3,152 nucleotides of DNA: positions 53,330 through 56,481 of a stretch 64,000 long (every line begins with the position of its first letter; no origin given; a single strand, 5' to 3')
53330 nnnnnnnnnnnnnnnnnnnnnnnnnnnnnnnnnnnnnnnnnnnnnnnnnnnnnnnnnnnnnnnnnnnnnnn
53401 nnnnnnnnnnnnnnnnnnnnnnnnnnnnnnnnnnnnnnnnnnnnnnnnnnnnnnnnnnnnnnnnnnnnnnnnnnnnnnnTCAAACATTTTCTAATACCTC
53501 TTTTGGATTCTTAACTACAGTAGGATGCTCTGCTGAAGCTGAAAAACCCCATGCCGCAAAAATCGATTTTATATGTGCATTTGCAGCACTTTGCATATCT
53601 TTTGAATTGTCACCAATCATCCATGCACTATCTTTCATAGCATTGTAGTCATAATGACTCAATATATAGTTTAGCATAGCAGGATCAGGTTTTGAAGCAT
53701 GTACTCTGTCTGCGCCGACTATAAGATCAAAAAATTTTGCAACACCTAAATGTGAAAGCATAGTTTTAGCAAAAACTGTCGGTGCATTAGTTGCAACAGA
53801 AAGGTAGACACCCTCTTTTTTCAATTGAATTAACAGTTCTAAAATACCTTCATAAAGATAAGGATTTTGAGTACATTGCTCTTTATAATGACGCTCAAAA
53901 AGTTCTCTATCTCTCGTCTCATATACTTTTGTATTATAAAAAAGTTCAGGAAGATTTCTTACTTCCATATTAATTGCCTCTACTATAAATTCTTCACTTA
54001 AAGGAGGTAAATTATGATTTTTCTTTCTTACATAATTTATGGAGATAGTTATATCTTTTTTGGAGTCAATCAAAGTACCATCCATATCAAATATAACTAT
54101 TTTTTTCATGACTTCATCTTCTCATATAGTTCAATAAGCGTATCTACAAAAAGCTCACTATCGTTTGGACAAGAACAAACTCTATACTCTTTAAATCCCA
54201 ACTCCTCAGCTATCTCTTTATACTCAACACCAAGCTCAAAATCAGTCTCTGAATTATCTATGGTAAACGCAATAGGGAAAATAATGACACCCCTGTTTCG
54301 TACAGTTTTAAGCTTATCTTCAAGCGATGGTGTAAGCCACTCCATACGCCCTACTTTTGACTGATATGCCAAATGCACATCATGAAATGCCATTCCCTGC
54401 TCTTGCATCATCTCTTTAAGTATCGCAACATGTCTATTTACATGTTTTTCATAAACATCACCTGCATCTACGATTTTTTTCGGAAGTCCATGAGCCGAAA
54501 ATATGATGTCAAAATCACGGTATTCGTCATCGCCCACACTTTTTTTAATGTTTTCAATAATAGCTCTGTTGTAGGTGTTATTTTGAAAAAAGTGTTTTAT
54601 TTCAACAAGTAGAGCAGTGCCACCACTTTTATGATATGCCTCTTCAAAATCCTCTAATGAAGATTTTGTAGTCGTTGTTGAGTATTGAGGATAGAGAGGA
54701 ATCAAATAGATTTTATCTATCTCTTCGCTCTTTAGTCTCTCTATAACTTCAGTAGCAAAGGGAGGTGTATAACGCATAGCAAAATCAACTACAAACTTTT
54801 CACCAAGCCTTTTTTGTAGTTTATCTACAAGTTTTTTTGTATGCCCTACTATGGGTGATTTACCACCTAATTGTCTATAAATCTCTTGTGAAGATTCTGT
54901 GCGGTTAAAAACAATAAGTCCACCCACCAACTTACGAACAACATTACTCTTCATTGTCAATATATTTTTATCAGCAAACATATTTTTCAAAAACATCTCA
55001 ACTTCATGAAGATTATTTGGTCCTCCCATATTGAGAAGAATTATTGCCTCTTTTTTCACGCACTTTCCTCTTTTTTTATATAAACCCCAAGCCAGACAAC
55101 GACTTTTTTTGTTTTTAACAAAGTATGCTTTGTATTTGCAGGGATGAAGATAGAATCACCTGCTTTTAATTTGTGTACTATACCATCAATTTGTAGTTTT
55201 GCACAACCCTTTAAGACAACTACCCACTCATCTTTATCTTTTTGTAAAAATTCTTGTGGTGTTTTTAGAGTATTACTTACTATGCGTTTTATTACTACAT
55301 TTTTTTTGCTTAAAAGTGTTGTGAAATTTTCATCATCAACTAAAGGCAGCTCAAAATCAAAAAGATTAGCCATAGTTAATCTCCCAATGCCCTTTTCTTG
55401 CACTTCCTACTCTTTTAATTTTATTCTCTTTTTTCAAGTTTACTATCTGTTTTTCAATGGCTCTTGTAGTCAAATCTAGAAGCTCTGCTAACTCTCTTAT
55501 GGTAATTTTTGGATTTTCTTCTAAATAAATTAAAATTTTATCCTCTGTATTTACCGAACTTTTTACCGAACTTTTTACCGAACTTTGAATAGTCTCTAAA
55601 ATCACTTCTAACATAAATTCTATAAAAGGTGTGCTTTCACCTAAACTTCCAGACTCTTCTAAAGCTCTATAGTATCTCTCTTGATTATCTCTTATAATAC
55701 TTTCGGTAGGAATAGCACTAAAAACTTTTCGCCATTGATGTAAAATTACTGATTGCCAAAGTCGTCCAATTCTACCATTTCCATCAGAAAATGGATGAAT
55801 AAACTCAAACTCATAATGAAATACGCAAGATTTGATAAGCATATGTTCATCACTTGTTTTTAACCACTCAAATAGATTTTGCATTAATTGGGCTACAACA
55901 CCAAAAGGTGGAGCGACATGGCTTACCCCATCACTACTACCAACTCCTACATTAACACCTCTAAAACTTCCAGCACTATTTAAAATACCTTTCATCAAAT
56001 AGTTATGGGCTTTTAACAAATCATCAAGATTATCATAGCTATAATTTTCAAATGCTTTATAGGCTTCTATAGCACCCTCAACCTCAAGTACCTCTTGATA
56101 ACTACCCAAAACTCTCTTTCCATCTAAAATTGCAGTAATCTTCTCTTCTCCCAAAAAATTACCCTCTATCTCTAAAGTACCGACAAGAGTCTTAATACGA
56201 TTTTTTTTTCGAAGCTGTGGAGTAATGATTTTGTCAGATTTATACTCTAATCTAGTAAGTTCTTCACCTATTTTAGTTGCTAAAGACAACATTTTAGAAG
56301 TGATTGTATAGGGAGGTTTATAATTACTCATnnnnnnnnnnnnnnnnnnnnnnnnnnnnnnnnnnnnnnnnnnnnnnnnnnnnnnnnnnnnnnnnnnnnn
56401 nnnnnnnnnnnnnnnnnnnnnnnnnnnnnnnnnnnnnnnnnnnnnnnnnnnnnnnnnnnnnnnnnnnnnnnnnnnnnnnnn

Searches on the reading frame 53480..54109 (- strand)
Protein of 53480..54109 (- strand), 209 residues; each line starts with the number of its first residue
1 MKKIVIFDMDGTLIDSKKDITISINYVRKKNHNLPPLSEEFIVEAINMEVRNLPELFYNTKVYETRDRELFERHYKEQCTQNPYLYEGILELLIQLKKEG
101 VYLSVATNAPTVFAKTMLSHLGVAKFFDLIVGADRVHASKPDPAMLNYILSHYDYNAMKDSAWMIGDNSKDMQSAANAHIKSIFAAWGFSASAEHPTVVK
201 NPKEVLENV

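Call 6: search_protein_families(library=pfam, proteins=[window:53480-54109:-], max_evalue=0.1)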
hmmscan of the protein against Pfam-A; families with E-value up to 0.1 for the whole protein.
window:53480-54109:- (209 aa): 9 families
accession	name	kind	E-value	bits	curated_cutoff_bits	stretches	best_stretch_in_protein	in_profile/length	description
PF13419.12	HAD_2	-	5.1e-38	131.4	23.8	1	5-184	1-177/178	Haloacid dehalogenase-like hydrolase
PF00702.32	Hydrolase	-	1.1e-25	91.6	26.4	1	3-179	2-191/191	haloacid dehalogenase-like hydrolase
PF12710.13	HAD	-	8.1e-11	43.1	27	1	5-173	1-186/189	haloacid dehalogenase-like hydrolase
PF13242.12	Hydrolase_like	-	3.4e-10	40.1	22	1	138-209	2-72/75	HAD-hyrolase-like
PF08282.18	Hydrolase_3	-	6.9e-05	23.1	20.9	1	5-24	1-20/255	haloacid dehalogenase-like hydrolase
PF08645.17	PNK3P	-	0.00017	21.8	22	0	3-23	1-21/161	Polynucleotide kinase 3 phosphatase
PF06888.18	Put_Phosphatase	-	0.0038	17.1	27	1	4-131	2-120/234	Putative Phosphatase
PF13344.12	Hydrolase_6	-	0.0056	17.1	27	0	84-123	14-52/101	Haloacid dehalogenase-like hydrolase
PF12689.13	Acid_PPase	-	0.0081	16.5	27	0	3-33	4-34/169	Acid Phosphatase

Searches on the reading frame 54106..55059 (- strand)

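Call 6: search_protein_families(library=pfam, proteins=[window:54106-55059:-], max_evalue=0.1)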
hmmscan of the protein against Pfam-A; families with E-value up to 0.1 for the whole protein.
window:54106-55059:- (317 aa): 2 families
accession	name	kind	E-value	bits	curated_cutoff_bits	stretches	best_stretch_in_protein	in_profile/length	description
PF00762.24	Ferrochelatase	-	4.9e-96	321.9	27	1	3-314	1-315/317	Ferrochelatase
PF01903.22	CbiX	-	0.092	13.5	22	0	75-122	13-60/106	CbiX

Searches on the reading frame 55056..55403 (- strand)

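Call 6: search_protein_families(library=pfam, proteins=[window:55056-55403:-], max_evalue=0.1)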
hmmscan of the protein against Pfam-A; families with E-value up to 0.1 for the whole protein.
window:55056-55403:- (115 aa): 8 families
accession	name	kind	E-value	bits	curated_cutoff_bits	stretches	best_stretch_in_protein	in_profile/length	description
PF07883.17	Cupin_2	-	3e-10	40.1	27.2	1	55-105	17-67/70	Cupin domain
PF21621.3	MPI_cupin_dom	-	1.4e-06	28.6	27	1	45-97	17-69/79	Mannose-6-phosphate isomerase, cupin domain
PF01050.24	MannoseP_isomer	-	6.9e-06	26.7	23.6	1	34-101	26-93/116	Mannose-6-phosphate isomerase C-terminal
PF05899.18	Cupin_3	-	0.00023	21.2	23.5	1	54-94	22-63/74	EutQ-like cupin domain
PF02311.25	AraC_binding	-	0.0044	17.2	21.1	1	59-94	25-60/135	AraC-like ligand binding domain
PF12852.13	Cupin_6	-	0.0098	16.1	26.7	1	60-98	37-77/183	Cupin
PF20710.2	DUF6824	-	0.032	15.1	27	1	32-65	36-71/84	Domain of unknown function (DUF6824)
PF06249.18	EutQ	-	0.058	13.6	21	1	56-97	94-135/152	Ethanolamine utilisation protein EutQ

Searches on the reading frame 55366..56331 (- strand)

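Call 6: search_protein_families(library=pfam, proteins=[window:55366-56331:-], max_evalue=0.1)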
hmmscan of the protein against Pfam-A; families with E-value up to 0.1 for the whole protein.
window:55366-56331:- (321 aa): 10 families
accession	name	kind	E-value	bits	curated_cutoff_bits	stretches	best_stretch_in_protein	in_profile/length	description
PF02661.23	Fic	-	1.6e-21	77.4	24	1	101-197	3-93/93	Fic/DOC family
PF13412.12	HTH_24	-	1.6e-06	28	21.9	1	265-306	7-48/48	Winged helix-turn-helix DNA-binding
PF08279.18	HTH_11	-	1.9e-06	28.1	25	1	264-303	3-43/55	HTH domain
PF13404.12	HTH_AsnC-type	-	0.0009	19.4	27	1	265-294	7-36/42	AsnC-type helix-turn-helix domain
PF08220.18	HTH_DeoR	-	0.0017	18.5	21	1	264-308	3-47/57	DeoR-like helix-turn-helix domain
PF04703.18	FaeA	-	0.0041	17.9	20.7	1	264-316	3-58/62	FaeA-like protein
PF08280.17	HTH_Mga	-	0.0092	16.4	23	1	265-300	9-44/59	M protein trans-acting positive regulator (MGA) HTH domain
PF12802.13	MarR_2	-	0.021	15.4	27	1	266-311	10-56/61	MarR family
PF01047.28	MarR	-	0.06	13.7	24.6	0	265-307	7-49/59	MarR family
PF13601.12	HTH_34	-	0.07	13.7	27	0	265-307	4-46/80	Winged helix DNA-binding domain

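Call 8: search_protein_families(library=padloc, proteins=[window:55366-56331:-], max_evalue=1)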
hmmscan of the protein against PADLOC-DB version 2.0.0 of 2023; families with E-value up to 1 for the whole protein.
window:55366-56331:- (321 aa): 21 families
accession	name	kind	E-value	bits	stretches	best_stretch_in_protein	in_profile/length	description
PDLC03963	SoFic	-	3.9e-43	146.2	1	9-312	19-344/361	-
PDLC04836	PDC-S04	-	2.7e-19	67.3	1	26-229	7-214/244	-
PDLC04837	PDC-S04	-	2.8e-17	60.8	1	54-240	35-220/234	-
PDLC04966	PDC-S24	-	2.8e-15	54.1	1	126-226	258-367/497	-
PDLC04839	PDC-S04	-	1.1e-13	49.3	1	100-227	59-186/205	-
PDLC04840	PDC-S04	-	7.2e-13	46.8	1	104-226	78-198/227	-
PDLC04838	PDC-S04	-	1.8e-08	32.4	1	100-199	63-164/209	-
PDLC04842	PDC-S04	-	2.6e-08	31.9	1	94-227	36-155/202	-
PDLC04841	PDC-S04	-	1.3e-07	29.6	1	98-227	138-253/292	-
PDLC01434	CasR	-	0.00046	18.1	1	249-309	118-175/191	"CAS-I,CAS-II,CAS-III,CAS-IV,CAS-V,CAS-VI; associated_signaling"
PDLC01850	CARF3--CARF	-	0.00072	17.5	1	253-309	137-193/209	-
PDLC01866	CARF3--CARF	-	0.0022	16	1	242-310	120-188/207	-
PDLC05078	PDC-S72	-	0.0032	14.6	1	250-318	305-373/377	-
PDLC01268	CasR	-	0.0049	14.9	1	237-313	113-173/179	"CAS-I,CAS-II,CAS-III,CAS-IV,CAS-V,CAS-VI; associated_signaling"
PDLC01438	Csa3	-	0.0053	14.8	1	256-316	143-196/305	"CAS-I,CAS-II,CAS-III,CAS-IV,CAS-V,CAS-VI; associated_signaling"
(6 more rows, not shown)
